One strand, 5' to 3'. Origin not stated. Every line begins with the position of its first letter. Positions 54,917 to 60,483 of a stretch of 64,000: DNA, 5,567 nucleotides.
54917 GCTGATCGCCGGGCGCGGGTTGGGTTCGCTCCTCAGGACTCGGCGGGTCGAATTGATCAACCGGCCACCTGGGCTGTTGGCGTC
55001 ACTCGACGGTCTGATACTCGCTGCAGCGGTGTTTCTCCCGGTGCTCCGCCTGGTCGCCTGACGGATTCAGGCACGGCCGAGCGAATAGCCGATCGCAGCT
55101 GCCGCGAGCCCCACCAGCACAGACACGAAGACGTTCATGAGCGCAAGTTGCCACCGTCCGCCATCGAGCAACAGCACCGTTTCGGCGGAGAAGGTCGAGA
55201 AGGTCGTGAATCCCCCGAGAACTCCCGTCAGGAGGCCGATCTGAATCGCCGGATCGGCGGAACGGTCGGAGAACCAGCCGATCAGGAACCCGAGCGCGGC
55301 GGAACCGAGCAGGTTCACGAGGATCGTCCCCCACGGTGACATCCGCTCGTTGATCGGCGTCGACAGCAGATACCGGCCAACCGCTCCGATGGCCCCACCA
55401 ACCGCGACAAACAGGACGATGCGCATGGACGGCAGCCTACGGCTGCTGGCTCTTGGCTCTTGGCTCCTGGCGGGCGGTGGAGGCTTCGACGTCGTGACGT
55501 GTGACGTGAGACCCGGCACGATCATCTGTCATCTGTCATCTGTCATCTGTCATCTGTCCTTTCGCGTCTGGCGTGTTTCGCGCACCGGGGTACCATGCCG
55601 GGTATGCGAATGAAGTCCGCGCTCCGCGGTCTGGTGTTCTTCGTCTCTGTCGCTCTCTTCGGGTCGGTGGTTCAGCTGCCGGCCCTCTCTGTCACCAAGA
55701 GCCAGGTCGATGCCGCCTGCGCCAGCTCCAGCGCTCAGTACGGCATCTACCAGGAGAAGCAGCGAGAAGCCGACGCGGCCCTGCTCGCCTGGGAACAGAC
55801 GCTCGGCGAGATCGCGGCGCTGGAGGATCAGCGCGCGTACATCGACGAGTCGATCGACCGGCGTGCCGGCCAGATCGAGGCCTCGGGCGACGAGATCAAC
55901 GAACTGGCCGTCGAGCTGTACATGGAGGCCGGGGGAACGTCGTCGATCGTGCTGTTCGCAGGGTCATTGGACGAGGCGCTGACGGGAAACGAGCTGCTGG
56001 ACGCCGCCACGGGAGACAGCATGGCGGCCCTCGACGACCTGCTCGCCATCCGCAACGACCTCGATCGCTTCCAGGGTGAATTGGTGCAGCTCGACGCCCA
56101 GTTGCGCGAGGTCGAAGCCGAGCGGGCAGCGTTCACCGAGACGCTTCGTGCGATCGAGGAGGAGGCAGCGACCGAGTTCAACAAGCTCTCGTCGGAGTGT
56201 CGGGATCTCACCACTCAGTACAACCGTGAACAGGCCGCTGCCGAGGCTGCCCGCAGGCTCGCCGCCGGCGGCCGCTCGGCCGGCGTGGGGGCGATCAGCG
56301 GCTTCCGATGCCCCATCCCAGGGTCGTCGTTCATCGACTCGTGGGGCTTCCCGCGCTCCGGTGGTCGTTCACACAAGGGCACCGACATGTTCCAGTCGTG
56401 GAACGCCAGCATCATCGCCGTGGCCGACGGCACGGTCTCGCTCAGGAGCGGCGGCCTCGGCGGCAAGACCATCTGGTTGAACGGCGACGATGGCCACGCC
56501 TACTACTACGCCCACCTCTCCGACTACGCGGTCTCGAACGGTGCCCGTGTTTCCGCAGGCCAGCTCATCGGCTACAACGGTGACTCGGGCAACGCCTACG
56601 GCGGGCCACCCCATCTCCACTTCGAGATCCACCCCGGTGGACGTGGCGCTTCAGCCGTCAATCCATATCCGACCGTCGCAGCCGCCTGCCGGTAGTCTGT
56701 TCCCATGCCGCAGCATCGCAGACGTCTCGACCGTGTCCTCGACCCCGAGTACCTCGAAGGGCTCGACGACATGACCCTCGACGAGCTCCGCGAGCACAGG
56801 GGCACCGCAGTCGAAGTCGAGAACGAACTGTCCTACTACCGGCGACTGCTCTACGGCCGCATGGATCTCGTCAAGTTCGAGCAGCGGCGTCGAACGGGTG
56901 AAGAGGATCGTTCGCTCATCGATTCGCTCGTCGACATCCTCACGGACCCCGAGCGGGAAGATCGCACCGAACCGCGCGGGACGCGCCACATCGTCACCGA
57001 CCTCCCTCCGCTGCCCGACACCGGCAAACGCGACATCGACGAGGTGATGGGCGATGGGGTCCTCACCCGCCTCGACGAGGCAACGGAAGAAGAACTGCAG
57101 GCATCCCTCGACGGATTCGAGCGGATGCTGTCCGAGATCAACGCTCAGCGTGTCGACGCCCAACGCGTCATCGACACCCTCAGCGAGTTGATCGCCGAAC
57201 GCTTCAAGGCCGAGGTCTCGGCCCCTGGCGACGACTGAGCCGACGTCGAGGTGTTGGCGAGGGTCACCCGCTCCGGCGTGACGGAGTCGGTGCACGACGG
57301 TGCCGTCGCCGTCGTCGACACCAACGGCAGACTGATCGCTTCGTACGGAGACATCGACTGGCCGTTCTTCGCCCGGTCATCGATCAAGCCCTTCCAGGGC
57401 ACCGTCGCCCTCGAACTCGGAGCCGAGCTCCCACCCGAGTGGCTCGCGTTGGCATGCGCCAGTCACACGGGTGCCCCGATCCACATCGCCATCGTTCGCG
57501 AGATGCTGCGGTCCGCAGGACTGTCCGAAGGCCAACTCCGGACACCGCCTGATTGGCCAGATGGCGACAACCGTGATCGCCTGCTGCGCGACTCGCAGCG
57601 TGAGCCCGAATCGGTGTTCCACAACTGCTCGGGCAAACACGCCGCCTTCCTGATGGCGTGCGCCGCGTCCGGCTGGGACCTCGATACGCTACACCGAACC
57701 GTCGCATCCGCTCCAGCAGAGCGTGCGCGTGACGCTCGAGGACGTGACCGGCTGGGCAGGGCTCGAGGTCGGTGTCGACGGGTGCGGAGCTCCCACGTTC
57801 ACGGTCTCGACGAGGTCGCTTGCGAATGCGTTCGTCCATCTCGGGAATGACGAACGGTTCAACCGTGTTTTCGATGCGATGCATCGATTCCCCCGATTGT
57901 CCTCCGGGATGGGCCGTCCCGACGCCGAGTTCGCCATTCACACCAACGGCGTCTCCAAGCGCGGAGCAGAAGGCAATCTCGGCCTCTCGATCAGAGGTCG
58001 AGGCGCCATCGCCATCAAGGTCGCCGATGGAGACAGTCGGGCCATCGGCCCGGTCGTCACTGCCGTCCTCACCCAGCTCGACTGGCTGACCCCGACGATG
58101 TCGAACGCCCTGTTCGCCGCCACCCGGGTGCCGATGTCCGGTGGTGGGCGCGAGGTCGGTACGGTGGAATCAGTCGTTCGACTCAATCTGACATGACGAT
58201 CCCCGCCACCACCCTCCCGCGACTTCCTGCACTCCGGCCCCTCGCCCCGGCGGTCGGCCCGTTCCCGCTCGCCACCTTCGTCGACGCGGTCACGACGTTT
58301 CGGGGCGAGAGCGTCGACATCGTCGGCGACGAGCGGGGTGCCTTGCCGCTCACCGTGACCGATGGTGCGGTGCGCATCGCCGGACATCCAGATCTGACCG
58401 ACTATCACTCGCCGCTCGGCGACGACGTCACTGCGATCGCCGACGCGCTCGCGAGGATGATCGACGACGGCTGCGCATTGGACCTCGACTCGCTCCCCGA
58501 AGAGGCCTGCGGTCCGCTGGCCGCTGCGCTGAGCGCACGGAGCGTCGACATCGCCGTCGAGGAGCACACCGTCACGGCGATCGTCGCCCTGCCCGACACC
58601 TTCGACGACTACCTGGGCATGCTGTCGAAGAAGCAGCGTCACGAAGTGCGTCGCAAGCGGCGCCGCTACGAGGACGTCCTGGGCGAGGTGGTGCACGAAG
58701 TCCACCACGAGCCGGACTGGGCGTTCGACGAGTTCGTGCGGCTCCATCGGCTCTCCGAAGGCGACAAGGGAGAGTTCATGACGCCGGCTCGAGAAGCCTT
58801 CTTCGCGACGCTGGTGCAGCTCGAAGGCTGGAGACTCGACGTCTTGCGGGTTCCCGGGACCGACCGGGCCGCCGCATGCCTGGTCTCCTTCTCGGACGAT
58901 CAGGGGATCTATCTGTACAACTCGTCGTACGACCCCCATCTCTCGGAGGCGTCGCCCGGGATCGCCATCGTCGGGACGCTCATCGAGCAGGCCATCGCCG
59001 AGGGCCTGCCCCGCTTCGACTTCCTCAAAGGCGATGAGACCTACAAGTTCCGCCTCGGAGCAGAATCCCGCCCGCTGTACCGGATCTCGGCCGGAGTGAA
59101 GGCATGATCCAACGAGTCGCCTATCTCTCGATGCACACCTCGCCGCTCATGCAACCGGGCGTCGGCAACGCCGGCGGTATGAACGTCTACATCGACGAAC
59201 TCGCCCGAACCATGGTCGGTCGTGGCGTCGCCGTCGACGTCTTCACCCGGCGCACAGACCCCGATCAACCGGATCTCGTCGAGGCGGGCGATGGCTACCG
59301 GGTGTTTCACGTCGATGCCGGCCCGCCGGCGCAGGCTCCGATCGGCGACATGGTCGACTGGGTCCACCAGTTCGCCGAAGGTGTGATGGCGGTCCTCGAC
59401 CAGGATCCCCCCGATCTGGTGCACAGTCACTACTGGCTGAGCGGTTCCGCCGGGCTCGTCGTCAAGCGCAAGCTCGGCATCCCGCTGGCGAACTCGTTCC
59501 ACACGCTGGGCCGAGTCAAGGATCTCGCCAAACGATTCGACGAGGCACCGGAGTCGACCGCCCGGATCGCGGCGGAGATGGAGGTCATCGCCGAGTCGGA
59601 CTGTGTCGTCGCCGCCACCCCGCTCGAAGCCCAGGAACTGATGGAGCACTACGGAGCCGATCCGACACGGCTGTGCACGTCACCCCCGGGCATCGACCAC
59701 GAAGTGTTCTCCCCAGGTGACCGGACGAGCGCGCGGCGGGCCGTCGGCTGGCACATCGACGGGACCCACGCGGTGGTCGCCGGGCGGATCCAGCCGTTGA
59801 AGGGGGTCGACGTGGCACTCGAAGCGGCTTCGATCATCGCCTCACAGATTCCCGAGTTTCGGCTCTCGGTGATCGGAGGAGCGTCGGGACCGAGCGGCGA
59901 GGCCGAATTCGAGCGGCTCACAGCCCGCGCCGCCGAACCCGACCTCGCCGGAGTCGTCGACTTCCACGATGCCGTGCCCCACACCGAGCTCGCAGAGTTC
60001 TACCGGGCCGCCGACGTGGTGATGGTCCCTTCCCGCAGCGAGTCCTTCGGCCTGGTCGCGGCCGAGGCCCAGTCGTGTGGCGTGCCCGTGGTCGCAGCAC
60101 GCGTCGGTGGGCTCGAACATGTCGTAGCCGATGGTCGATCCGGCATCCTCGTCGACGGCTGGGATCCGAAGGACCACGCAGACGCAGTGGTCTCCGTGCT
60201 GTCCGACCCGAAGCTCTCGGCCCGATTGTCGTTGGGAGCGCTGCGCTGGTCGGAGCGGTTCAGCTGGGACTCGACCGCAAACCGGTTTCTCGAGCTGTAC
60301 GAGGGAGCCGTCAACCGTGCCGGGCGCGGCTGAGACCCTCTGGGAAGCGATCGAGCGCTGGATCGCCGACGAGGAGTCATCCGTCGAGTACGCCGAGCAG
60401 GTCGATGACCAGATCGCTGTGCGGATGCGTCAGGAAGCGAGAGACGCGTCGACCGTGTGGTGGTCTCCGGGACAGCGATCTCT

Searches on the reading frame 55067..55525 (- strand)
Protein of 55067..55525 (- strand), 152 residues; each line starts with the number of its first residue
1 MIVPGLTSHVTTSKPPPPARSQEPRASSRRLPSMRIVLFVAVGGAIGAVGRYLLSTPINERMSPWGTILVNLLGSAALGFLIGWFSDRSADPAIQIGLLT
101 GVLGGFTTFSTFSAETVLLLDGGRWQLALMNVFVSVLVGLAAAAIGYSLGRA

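Call 87: search_protein_families(library=pfam, proteins=[window:55067-55525:-], max_evalue=0.001)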
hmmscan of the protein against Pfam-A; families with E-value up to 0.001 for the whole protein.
window:55067-55525:- (152 aa): 1 family
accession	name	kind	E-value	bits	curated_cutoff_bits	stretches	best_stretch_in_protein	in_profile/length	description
PF02537.21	CRCB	-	3e-29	101.8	32.9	1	38-147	1-103/103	CrcB-like protein, Camphor Resistance (CrcB)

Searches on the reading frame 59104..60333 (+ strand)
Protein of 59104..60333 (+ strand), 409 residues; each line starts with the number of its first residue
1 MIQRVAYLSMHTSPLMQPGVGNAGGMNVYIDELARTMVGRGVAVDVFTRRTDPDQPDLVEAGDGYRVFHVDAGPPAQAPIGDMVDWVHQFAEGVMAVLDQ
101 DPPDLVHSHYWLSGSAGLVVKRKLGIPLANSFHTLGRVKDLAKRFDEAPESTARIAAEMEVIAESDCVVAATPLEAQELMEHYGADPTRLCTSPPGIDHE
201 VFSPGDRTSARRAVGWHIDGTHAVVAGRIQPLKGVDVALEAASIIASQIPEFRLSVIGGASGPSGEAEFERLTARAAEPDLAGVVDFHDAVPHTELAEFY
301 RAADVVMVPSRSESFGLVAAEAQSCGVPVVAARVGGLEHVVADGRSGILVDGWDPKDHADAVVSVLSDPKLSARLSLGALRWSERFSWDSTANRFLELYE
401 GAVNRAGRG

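Call 25: search_protein_families(library=pfam, proteins=[window:59104-60333:+])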
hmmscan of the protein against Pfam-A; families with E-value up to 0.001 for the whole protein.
window:59104-60333:+ (409 aa): 6 families
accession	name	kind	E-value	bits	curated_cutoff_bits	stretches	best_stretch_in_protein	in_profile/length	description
PF00534.26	Glycos_transf_1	-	2.3e-35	122.1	26.4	1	219-376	14-166/172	Glycosyl transferases group 1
PF13692.12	Glyco_trans_1_4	-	1.1e-30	107.2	27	1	223-368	4-142/142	Glycosyl transferases group 1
PF13579.12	Glyco_trans_4_4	-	2.6e-28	99.8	29.7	1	24-196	1-158/158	Glycosyl transferase 4-like domain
PF13439.12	Glyco_transf_4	-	1.3e-27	97.3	28.5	1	24-200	2-169/170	Glycosyltransferase Family 4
PF20706.3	GT4-conflict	-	3.5e-24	85.9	26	1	97-393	76-383/385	Family 4 Glycosyltransferase in conflict systems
PF13524.12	Glyco_trans_1_2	-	4.2e-08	33.7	25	1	250-396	13-143/144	Glycosyl transferase-like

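Call 91: find_homologous_proteins(query=window:59104-60333:+, max_evalue=1e-100)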
Query window:59104-60333:+ (409 aa): 1233 proteins with E <= 1e-100 among 8000 candidates; the best 120 are listed.
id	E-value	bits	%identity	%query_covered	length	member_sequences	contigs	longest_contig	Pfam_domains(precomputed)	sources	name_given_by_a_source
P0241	5.0e-270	914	100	100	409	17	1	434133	PF00534.27,PF13579.13,PF13524.13,PF13439.13,PF20706.4,PF13692.13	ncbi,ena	-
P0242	7.2e-246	834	92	100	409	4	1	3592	PF00534.27,PF13579.13,PF13524.13,PF13439.13,PF20706.4,PF13692.13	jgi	jgi:D-inositol-3-phosphate glycosyltransferase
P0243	2.0e-244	829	90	100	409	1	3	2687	PF00534.27,PF13579.13,PF13524.13,PF13439.13,PF20706.4,PF13692.13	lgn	-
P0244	4.3e-241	818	90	100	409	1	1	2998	PF00534.27,PF13579.13,PF13524.13,PF13439.13,PF20706.4,PF13692.13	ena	-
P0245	1.3e-238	810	88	100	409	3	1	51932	PF00534.27,PF13579.13,PF13524.13,PF13439.13,PF20706.4,PF13692.13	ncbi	-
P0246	3.5e-238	809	89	100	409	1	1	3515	PF00534.27,PF13579.13,PF13524.13,PF13439.13,PF20706.4,PF13692.13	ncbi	-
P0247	7.4e-234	795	88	98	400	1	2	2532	PF00534.27,PF13579.13,PF13524.13,PF13439.13,PF20706.4,PF13692.13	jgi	jgi:D-inositol-3-phosphate glycosyltransferase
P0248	5.3e-232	788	86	100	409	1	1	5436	PF00534.27,PF13579.13,PF13524.13,PF13439.13,PF20706.4,PF13692.13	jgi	jgi:D-inositol-3-phosphate glycosyltransferase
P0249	2.9e-230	783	85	100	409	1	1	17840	PF00534.27,PF13579.13,PF13524.13,PF13439.13,PF20706.4,PF13692.13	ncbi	-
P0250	1.5e-223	761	83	100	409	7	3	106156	PF00534.27,PF13579.13,PF13524.13,PF13439.13,PF20706.4,PF13692.13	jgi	jgi:D-inositol-3-phosphate glycosyltransferase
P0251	5.0e-221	752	82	100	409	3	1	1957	PF00534.27,PF13579.13,PF13524.13,PF13439.13,PF20706.4,PF13692.13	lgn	-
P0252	2.8e-210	717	78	100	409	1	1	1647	PF00534.27,PF13579.13,PF13524.13,PF13439.13,PF20706.4,PF13692.13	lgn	-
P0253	4.7e-206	703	78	99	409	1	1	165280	PF00534.27,PF13579.13,PF13524.13,PF13439.13,PF20706.4,PF13692.13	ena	-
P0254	2.2e-204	697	75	99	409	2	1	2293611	PF00534.27,PF13579.13,PF13524.13,PF13439.13,PF20706.4,PF13692.13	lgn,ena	-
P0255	2.3e-203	694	75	100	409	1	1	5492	PF00534.27,PF13579.13,PF13524.13,PF13439.13,PF20706.4,PF13692.13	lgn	-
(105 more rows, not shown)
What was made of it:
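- A 100%-identical GT4 protein sits on a 434-kb contig (call 91).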

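Call 92: find_encoding_contigs(protein=P0241, flank=10000, max_places=3)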
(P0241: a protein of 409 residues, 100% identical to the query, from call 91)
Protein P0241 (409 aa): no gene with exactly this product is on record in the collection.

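Call 93: find_encoding_contigs(protein=P0245, flank=4000, max_places=2)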
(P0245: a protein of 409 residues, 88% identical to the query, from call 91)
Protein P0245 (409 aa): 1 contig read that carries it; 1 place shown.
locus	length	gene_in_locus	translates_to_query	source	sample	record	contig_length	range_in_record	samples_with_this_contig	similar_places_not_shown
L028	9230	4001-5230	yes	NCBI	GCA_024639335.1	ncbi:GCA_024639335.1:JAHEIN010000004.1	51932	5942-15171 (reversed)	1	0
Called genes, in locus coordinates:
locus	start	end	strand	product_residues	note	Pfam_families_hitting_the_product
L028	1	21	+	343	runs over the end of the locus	PF02597:ThiS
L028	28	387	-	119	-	PF02537:CRCB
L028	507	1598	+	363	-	PF01551:Peptidase_M23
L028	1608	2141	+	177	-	PF22802:RsiG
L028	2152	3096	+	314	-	PF06089:Asparaginase_II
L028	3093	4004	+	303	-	PF13480:Acetyltransf_6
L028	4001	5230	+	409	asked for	PF13439:Glyco_transf_4, PF13579:Glyco_trans_4_4, PF20706:GT4-conflict, PF00534:Glycos_transf_1, PF13692:Glyco_trans_1_4, PF13524:Glyco_trans_1_2 (weak)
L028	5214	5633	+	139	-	PF10722:YbjN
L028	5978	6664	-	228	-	PF00188:CAP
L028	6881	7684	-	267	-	PF01887:SAM_HAT_N, PF20257:SAM_HAT_C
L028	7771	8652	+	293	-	PF16575:CLP1_P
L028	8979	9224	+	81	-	PF05768:Glrx-like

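Call 94: find_encoding_contigs(protein=P0242, flank=4000, max_places=3)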
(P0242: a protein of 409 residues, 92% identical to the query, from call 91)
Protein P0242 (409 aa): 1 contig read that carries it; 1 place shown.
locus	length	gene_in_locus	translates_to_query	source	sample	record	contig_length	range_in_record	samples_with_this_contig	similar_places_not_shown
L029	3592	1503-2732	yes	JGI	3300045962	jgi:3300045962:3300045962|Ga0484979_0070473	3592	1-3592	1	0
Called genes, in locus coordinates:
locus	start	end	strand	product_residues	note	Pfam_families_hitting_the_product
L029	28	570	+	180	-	PF06089:Asparaginase_II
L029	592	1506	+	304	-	PF13480:Acetyltransf_6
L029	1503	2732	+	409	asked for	PF13439:Glyco_transf_4, PF13579:Glyco_trans_4_4, PF20706:GT4-conflict, PF00534:Glycos_transf_1, PF13692:Glyco_trans_1_4, PF13524:Glyco_trans_1_2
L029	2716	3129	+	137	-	PF10722:YbjN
